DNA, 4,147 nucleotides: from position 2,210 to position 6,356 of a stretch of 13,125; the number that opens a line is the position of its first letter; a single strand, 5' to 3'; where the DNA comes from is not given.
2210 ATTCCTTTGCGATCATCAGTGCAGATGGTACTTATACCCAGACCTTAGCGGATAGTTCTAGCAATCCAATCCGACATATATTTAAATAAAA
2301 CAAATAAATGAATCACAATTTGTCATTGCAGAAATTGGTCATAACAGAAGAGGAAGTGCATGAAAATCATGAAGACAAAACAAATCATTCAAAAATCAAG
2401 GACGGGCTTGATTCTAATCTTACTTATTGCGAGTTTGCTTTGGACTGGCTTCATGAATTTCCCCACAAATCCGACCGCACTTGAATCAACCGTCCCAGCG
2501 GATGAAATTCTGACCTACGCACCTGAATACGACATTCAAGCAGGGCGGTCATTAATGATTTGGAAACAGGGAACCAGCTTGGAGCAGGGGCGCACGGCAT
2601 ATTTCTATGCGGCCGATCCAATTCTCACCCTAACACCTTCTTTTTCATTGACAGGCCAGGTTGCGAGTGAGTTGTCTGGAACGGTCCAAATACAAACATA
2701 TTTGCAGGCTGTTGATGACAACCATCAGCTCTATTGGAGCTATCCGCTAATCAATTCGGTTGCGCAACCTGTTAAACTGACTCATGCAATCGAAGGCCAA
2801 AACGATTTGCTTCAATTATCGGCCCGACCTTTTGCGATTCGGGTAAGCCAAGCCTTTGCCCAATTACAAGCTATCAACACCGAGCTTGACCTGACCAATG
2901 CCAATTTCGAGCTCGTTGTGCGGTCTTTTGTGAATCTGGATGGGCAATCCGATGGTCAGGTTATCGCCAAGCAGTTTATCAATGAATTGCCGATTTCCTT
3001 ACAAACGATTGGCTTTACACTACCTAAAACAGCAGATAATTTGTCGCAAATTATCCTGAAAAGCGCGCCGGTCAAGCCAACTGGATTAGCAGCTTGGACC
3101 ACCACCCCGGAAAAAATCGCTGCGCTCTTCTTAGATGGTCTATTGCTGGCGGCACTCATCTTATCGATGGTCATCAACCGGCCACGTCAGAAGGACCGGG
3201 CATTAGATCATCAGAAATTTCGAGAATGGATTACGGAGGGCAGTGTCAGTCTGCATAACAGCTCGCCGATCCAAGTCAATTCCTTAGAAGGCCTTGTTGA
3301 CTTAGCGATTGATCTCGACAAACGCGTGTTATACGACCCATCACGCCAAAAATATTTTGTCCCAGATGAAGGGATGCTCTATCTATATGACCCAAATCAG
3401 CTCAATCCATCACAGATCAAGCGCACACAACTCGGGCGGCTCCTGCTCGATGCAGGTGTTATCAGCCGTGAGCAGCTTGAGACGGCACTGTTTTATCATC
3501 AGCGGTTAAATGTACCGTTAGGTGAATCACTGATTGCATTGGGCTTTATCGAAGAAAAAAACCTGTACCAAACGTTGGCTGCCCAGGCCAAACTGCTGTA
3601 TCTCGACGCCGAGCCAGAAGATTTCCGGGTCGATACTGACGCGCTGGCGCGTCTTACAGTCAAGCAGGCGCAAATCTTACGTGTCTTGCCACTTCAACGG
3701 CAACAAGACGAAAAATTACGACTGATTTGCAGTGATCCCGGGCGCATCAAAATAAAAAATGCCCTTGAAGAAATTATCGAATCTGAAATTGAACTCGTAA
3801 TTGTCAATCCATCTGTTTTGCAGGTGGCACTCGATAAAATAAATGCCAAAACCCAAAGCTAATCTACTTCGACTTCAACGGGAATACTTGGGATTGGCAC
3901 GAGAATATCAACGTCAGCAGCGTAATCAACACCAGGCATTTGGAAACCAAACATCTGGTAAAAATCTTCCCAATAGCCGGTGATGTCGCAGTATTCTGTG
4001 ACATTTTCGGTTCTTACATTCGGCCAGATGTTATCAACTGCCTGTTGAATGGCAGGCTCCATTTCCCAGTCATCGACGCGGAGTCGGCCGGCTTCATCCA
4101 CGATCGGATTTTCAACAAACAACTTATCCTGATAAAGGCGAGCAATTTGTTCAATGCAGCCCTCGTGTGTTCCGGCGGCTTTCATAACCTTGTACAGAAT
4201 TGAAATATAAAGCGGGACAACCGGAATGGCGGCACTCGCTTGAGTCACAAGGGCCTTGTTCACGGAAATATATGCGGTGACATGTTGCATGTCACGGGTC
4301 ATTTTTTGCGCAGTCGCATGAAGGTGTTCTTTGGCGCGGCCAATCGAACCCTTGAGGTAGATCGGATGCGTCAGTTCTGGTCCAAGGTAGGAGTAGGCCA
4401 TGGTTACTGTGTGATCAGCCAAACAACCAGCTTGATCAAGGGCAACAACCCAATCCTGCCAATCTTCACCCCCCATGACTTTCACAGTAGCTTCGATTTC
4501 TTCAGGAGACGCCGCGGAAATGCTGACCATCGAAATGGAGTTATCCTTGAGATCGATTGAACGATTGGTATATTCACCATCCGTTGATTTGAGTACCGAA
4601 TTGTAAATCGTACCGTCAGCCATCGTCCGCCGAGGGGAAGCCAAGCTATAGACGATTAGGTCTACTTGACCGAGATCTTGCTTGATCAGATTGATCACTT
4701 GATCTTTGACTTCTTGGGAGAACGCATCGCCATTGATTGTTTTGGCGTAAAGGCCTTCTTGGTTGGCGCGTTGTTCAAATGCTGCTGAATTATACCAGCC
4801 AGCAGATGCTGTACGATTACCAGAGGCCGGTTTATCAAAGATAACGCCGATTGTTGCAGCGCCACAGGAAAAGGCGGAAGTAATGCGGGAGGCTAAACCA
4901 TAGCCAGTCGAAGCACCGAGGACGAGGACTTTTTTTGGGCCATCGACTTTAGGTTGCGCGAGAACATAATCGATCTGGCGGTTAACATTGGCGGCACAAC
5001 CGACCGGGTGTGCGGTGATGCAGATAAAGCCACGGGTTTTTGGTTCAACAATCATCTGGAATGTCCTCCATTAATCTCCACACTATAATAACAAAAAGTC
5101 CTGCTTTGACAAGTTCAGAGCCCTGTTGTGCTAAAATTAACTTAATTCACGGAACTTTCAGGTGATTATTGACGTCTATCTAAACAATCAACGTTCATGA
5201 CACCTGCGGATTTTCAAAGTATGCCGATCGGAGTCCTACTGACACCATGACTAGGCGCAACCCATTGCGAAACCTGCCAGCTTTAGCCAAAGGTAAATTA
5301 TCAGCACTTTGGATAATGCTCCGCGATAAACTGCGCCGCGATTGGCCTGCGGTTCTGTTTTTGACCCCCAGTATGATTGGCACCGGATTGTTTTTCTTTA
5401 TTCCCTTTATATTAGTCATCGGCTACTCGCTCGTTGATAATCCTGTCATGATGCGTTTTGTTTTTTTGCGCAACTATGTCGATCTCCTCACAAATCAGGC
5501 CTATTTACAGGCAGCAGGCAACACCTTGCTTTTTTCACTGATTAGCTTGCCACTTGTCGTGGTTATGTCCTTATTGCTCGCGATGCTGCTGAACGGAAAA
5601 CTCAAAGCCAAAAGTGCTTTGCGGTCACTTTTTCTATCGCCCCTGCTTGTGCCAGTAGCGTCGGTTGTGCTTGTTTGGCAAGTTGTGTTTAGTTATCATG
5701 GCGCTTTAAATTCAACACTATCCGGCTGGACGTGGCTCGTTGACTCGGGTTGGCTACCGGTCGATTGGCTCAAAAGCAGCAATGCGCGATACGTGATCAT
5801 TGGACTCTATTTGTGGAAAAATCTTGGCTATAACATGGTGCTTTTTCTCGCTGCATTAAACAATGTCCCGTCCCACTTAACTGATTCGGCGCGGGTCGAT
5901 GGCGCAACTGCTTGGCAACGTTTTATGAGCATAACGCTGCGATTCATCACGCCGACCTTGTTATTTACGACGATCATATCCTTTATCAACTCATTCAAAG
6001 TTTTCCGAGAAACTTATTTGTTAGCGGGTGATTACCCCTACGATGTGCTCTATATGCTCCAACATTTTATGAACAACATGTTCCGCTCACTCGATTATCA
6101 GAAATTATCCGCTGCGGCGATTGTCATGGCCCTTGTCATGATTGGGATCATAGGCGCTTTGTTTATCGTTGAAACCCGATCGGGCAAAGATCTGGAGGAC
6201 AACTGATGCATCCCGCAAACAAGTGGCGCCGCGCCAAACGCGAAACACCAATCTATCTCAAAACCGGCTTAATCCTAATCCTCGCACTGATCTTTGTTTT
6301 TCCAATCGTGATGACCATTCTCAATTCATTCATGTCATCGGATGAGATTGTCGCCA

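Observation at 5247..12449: Hybrid five-gene operon: sugar-importer permeases and SBP interleaved with a tripartite-efflux-style MFP and MacB-like protein, with no ATPase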

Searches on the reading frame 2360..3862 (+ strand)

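Call 3: search_protein_families(library=pfam, proteins=[window:2360-3862:+], max_evalue=0.01)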
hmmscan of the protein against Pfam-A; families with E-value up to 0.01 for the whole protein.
window:2360-3862:+ (500 aa): 2 families
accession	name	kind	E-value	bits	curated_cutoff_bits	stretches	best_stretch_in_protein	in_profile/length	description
PF17231.7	DUF5305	-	8.3e-25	87.9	29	1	156-343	23-217/217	Family of unknown function (DUF5305)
PF05157.20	MshEN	-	2.6e-09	37.4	23.1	1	418-496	7-85/90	MshEN domain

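Call 7: search_protein_families(library=ncbifam, proteins=[window:2360-3862:+], max_evalue=0.01)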
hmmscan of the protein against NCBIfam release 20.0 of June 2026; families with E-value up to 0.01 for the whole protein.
window:2360-3862:+ (500 aa): 5 families
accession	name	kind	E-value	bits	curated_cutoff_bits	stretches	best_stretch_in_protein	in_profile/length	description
NF053729.1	c-di-GMP_motif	domain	1e-14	54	38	1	357-409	1-53/53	cyclic di-GMP-binding domain-containing protein, MshE-related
NF012033.0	PRK15489.1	equivalog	2.8e-11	42.3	537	1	354-497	489-629/703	glycosyl transferase family protein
NF008411.1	PRK11234.1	equivalog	3.4e-11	42.3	1170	1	354-497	480-619/723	cyclic di-3',5'-guanylate-activated glycosyltransferase NfrB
TIGR02538.1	type_IV_pilB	equivalog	3.8e-09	35.7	675.65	1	358-498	2-139/564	type IV-A pilus assembly ATPase PilB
TIGR03029.1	EpsG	equivalog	3.8e-08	32.8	313.8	1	356-441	3-88/274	chain length determinant protein tyrosine kinase EpsG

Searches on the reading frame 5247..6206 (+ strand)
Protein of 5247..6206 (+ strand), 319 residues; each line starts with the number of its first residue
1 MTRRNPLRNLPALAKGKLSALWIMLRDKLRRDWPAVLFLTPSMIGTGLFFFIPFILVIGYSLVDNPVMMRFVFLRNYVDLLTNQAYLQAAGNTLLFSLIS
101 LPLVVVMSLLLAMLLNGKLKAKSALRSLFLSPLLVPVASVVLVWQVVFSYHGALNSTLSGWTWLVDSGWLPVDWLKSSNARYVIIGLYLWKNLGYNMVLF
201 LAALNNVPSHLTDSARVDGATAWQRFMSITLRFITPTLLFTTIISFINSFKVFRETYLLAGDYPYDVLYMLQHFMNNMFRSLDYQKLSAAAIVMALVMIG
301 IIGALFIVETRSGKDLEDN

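Call 3: search_protein_families(library=pfam, proteins=[window:5247-6206:+], max_evalue=0.01)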
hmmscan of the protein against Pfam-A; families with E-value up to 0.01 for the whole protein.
window:5247-6206:+ (319 aa): 1 family
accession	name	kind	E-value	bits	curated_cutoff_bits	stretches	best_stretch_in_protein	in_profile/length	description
PF00528.27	BPD_transp_1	-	1.2e-12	48.4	26.4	1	106-302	3-168/184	Binding-protein-dependent transport system inner membrane component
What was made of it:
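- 5247..6206 (+): permF: CUT1-type ABC importer permease (MalF/UgpA-like), 319 aa. PF00528 at 48.4 bits against a cut-off of 26.4 (call 3).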

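Call 7: search_protein_families(library=ncbifam, proteins=[window:5247-6206:+], max_evalue=0.01)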
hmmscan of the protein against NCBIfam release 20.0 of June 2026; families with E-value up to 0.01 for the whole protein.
window:5247-6206:+ (319 aa): 16 families
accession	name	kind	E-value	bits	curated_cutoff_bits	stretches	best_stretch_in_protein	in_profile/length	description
NF007852.0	PRK10561.1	equivalog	3.5e-21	76.3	335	1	26-301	5-280/295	sn-glycerol-3-phosphate ABC transporter permease UgpA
NF040931.1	ABC_arch_GlcT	equivalog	2.8e-17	63.3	360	1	52-302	16-264/278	glucose ABC transporter permease GlcT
NF008232.0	PRK10999.1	equivalog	1.9e-12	46.7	392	1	81-263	278-457/520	maltose ABC transporter permease MalF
TIGR03262.1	PhnU2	equivalog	1.7e-10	40.2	593.25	1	47-302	15-247/546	putative 2-aminoethylphosphonate ABC transporter permease subunit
NF008208.0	PRK10971.1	equivalog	1.6e-07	31.1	415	1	45-315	18-273/277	sulfate/thiosulfate ABC transporter permease CysT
TIGR00969.1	3a0106s02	subfamily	1.6e-07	31.1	240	1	205-299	167-260/272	sulfate ABC transporter permease subunit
NF008231.0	PRK10998.1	equivalog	6.9e-07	29.1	261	1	204-298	181-274/296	maltose ABC transporter permease MalG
NF011624.0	PRK15050.1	equivalog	2.3e-06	27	247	1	27-302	16-279/297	2-aminoethylphosphonate ABC transporter permease subunit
NF040932.1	ABC_arch_GlcU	equivalog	2.8e-06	27.2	340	1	197-301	152-252/272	glucose ABC transporter permease GlcU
NF006939.0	PRK09421.1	equivalog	3.1e-06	26.8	262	1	97-280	23-191/230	molybdate ABC transporter permease subunit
TIGR02141.1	modB_ABC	equivalog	1e-05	25.3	182.6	1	200-302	99-197/208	molybdate ABC transporter permease subunit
TIGR01581.1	Mo_ABC_porter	hypoth_equivalog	4.6e-05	23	210.3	1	77-302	10-219/225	ABC transporter permease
NF043074.1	MMSYN1_0196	equivalog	4.9e-05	22.8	350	1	38-130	13-106/277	spermidine/putrescine ABC transporter permease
NF007047.0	PRK09500.1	equivalog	6.6e-05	22.6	326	0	48-141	16-116/257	spermidine/putrescine ABC transporter permease PotC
TIGR02139.1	permease_CysT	equivalog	8.1e-05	22.3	246.1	1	73-302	35-252/265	sulfate ABC transporter permease subunit CysT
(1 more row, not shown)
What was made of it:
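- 5247..6206 (+): Best NCBIfam matches are UgpA, GlcT and MalF, all below the equivalog cut-offs (call 7).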
